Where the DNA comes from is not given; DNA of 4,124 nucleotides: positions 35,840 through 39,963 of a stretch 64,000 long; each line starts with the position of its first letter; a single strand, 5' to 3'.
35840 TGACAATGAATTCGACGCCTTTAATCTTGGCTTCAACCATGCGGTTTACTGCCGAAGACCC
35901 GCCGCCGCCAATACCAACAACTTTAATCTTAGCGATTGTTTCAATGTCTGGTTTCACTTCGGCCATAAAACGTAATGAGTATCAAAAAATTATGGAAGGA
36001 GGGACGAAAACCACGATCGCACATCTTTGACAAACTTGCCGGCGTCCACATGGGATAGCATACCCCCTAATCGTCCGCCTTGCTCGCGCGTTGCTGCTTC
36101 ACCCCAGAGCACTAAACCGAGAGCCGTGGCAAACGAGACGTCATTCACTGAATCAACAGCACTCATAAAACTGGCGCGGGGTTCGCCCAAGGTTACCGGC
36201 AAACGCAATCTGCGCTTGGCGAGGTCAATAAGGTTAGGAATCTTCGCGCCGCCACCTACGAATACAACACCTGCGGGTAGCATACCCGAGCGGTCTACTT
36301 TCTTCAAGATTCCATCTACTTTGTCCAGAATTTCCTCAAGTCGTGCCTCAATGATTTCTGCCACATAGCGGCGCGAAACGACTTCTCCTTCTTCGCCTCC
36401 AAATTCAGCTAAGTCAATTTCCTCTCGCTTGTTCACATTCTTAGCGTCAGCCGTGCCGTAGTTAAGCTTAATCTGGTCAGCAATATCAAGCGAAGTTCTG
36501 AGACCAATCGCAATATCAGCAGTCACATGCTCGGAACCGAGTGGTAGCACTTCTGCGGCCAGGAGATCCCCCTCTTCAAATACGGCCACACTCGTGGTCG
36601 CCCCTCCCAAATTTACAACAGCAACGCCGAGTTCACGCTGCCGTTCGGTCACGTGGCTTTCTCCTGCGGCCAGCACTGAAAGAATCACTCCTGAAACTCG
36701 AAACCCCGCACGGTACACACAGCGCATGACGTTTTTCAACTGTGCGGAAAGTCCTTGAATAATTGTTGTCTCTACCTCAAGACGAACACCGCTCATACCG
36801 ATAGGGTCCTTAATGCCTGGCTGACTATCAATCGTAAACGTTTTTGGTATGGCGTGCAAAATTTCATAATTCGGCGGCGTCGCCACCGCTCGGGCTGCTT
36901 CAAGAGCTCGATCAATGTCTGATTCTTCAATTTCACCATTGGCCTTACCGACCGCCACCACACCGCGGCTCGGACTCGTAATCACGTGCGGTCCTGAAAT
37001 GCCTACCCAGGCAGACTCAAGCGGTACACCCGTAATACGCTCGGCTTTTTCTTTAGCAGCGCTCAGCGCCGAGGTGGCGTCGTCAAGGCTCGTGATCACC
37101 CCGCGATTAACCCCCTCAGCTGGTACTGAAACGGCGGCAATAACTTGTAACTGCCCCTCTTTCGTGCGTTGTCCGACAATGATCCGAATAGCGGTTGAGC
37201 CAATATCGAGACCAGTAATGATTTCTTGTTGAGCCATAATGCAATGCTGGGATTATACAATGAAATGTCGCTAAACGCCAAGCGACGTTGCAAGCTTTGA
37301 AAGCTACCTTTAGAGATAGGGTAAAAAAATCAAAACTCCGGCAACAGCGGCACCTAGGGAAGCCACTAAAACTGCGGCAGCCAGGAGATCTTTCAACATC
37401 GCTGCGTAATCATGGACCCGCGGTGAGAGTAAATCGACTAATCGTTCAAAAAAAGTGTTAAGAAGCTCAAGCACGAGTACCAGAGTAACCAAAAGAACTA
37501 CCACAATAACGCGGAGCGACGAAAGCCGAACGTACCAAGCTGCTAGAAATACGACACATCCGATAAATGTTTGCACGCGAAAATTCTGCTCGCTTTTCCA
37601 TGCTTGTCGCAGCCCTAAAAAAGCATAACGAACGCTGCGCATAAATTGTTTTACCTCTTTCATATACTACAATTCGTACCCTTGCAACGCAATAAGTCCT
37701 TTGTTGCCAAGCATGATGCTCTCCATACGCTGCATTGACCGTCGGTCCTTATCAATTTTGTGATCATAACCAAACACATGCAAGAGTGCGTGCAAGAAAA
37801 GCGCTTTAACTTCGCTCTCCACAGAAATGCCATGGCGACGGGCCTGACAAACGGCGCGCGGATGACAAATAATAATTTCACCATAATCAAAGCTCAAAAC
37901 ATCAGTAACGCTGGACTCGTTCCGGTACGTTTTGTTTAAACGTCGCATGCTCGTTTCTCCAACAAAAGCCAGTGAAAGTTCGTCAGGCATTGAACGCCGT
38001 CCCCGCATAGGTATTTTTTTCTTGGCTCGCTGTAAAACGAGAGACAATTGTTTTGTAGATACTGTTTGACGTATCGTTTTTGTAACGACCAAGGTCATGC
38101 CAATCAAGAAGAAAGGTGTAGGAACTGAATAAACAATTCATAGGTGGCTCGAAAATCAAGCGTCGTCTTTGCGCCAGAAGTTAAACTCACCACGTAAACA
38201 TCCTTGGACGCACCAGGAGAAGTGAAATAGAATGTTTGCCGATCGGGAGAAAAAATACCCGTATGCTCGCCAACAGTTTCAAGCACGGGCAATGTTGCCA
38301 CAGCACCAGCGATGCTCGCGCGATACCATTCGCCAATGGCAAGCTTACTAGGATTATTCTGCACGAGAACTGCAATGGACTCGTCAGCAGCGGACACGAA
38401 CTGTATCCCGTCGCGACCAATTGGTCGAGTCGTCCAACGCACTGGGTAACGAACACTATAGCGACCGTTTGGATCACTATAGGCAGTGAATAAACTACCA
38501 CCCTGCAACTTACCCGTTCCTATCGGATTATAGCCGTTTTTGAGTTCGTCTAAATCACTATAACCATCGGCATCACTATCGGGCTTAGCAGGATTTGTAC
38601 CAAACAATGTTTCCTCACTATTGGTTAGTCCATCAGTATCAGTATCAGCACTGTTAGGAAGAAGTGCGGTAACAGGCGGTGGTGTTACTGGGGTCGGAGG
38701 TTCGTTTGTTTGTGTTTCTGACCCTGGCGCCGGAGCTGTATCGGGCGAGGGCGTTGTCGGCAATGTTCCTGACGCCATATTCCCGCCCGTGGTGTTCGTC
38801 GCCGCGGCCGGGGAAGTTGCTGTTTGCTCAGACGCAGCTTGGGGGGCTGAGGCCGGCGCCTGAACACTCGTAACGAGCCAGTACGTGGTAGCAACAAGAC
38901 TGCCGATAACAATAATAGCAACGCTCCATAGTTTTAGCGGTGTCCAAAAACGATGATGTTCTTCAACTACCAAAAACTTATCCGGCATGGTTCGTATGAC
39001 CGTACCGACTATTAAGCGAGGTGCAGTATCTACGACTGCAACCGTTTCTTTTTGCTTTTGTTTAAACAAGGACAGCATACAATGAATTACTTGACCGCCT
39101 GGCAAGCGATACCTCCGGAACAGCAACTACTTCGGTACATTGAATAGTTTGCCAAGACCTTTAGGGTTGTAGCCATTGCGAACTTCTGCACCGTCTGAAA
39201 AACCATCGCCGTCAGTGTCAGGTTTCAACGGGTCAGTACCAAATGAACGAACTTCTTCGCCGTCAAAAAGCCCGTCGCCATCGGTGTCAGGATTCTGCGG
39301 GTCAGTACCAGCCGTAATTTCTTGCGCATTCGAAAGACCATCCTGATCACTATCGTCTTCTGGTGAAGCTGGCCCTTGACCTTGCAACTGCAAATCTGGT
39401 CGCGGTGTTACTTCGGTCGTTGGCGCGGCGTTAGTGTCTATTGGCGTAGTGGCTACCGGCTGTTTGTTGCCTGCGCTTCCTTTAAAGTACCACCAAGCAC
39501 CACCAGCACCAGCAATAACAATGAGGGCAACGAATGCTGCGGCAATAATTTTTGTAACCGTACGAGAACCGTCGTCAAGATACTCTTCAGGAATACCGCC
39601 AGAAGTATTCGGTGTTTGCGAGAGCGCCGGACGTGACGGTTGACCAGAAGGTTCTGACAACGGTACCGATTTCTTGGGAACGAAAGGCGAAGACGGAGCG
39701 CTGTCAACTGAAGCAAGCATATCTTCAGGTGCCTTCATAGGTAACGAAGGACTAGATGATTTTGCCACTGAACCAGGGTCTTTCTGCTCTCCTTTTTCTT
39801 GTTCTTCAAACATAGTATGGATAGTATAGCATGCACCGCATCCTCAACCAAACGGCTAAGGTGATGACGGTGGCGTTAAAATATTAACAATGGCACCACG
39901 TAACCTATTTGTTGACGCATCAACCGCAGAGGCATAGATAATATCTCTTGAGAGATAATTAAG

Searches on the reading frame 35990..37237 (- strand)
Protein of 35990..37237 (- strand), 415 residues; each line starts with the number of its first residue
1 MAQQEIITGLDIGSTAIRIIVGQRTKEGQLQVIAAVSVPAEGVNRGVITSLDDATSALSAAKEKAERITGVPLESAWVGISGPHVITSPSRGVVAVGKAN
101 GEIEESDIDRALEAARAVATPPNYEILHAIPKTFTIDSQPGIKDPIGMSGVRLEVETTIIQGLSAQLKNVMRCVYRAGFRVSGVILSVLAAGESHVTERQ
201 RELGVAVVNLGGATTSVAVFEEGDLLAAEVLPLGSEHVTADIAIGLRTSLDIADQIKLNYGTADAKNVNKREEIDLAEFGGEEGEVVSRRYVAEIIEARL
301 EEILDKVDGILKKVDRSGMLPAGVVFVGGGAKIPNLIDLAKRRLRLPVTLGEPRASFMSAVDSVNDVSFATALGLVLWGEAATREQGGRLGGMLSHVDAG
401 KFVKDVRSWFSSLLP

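Call 11: search_protein_families(library=pfam, proteins=[window:35990-37237:-], max_evalue=0.01)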
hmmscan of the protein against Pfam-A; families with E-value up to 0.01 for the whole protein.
window:35990-37237:- (415 aa): 4 families
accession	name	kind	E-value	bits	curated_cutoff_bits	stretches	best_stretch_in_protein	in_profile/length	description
PF14450.12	FtsA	-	1.5e-36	126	31.8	2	206-374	1-127/127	Cell division protein FtsA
PF02491.25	SHS2_FTSA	-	9e-28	96.9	25.4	1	82-160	1-78/79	SHS2 domain inserted in FTSA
PF06723.19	MreB_Mbl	-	5.8e-10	39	27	1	201-352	143-305/327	MreB/Mbl protein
PF11104.14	PilM_2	-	2.6e-07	30.4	27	0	9-67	1-60/340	Type IV pilus assembly protein PilM;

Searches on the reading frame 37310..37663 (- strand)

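Call 11: search_protein_families(library=pfam, proteins=[window:37310-37663:-], max_evalue=0.01)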
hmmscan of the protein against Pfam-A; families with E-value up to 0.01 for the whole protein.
window:37310-37663:- (117 aa): 1 family
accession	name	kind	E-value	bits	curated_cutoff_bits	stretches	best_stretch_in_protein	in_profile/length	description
PF01219.24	DAGK_prokar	-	8.2e-29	99.9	22.3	1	12-113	1-102/102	Prokaryotic diacylglycerol kinase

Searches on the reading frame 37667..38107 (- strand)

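Call 11: search_protein_families(library=pfam, proteins=[window:37667-38107:-], max_evalue=0.01)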
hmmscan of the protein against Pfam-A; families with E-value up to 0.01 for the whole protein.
window:37667-38107:- (146 aa): 1 family
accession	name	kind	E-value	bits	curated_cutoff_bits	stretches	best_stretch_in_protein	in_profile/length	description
PF02130.23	YbeY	-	7.4e-26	91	25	1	37-132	23-125/129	Endoribonuclease YbeY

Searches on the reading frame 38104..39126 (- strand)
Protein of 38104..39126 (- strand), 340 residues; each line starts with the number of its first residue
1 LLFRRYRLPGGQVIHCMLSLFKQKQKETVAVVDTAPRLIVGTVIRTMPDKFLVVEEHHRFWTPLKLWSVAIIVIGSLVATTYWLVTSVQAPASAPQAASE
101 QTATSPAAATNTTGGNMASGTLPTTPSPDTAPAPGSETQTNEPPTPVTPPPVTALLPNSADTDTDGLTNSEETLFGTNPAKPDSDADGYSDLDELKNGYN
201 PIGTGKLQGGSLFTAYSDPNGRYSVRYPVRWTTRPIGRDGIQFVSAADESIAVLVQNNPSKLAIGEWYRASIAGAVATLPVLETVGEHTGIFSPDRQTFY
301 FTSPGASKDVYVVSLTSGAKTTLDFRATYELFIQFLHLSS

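Call 11: search_protein_families(library=pfam, proteins=[window:38104-39126:-], max_evalue=0.01)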
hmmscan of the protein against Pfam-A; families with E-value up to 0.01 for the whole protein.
window:38104-39126:- (340 aa): 1 family
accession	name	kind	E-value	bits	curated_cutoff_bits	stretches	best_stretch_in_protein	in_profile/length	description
PF18884.5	TSP3_bac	-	4.4e-05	23.7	25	1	161-182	1-22/22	Bacterial TSP3 repeat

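Call 12: search_protein_families(library=ncbifam, proteins=[window:38104-39126:-], max_evalue=0.1)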
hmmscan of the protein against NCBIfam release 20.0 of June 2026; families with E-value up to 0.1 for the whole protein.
window:38104-39126:- (340 aa): 2 families
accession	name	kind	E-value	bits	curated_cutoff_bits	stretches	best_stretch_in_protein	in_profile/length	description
NF033765.2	gliding_CglD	equivalog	4.9e-05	21.3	400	1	157-198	203-244/1124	adventurous gliding motility lipoprotein CglD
NF047639.1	throspo3_MtsD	equivalog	0.017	13.2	800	1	158-202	457-501/651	cell-cell cohesion protein MtsD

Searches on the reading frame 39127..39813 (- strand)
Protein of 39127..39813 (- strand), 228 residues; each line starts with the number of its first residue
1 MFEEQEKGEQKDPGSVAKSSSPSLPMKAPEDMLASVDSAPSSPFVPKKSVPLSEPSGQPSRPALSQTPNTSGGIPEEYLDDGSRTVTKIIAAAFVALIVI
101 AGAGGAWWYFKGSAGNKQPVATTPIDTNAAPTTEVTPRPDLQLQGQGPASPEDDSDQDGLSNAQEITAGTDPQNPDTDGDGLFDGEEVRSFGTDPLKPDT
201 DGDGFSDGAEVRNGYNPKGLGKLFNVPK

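Call 11: search_protein_families(library=pfam, proteins=[window:39127-39813:-], max_evalue=0.01)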
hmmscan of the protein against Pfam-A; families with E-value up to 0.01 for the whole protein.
window:39127-39813:- (228 aa): 1 family
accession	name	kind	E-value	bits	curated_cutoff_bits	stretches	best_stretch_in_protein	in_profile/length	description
PF18884.5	TSP3_bac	-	3.2e-24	84.8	25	3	176-198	1-22/22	Bacterial TSP3 repeat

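Call 12: search_protein_families(library=ncbifam, proteins=[window:39127-39813:-], max_evalue=0.1)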
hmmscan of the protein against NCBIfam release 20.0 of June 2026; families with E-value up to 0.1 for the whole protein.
window:39127-39813:- (228 aa): 8 families
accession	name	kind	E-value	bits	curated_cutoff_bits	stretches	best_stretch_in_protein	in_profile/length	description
NF033765.2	gliding_CglD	equivalog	1.4e-11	43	400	1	144-214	179-244/1124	adventurous gliding motility lipoprotein CglD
NF047639.1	throspo3_MtsD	equivalog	3.2e-06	25.6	800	1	153-218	459-528/651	cell-cell cohesion protein MtsD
NF042425.1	Amuc_1099_fam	equivalog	0.0018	17.9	50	1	145-176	120-151/321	Amuc_1099 family pilus-like system protein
TIGR03931.1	T7SS_Rv3446c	hypoth_equivalog_domain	0.0023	18.3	47.6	1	91-146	2-59/194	type VII secretion-associated protein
NF033761.1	gliding_GltJ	equivalog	0.0032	16.6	450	1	18-166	305-451/671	adventurous gliding motility protein GltJ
NF041762.1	diheme_GEGP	equivalog_domain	0.0051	16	300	1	152-176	94-118/359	GEGP motif-containing diheme protein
NF005435.1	PRK07021.1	equivalog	0.025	14.4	131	1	89-123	11-46/157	flagellar basal body-associated protein FliL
NF004285.1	PRK05696.1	equivalog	0.073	12.9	179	0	84-122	15-53/171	flagellar basal body-associated protein FliL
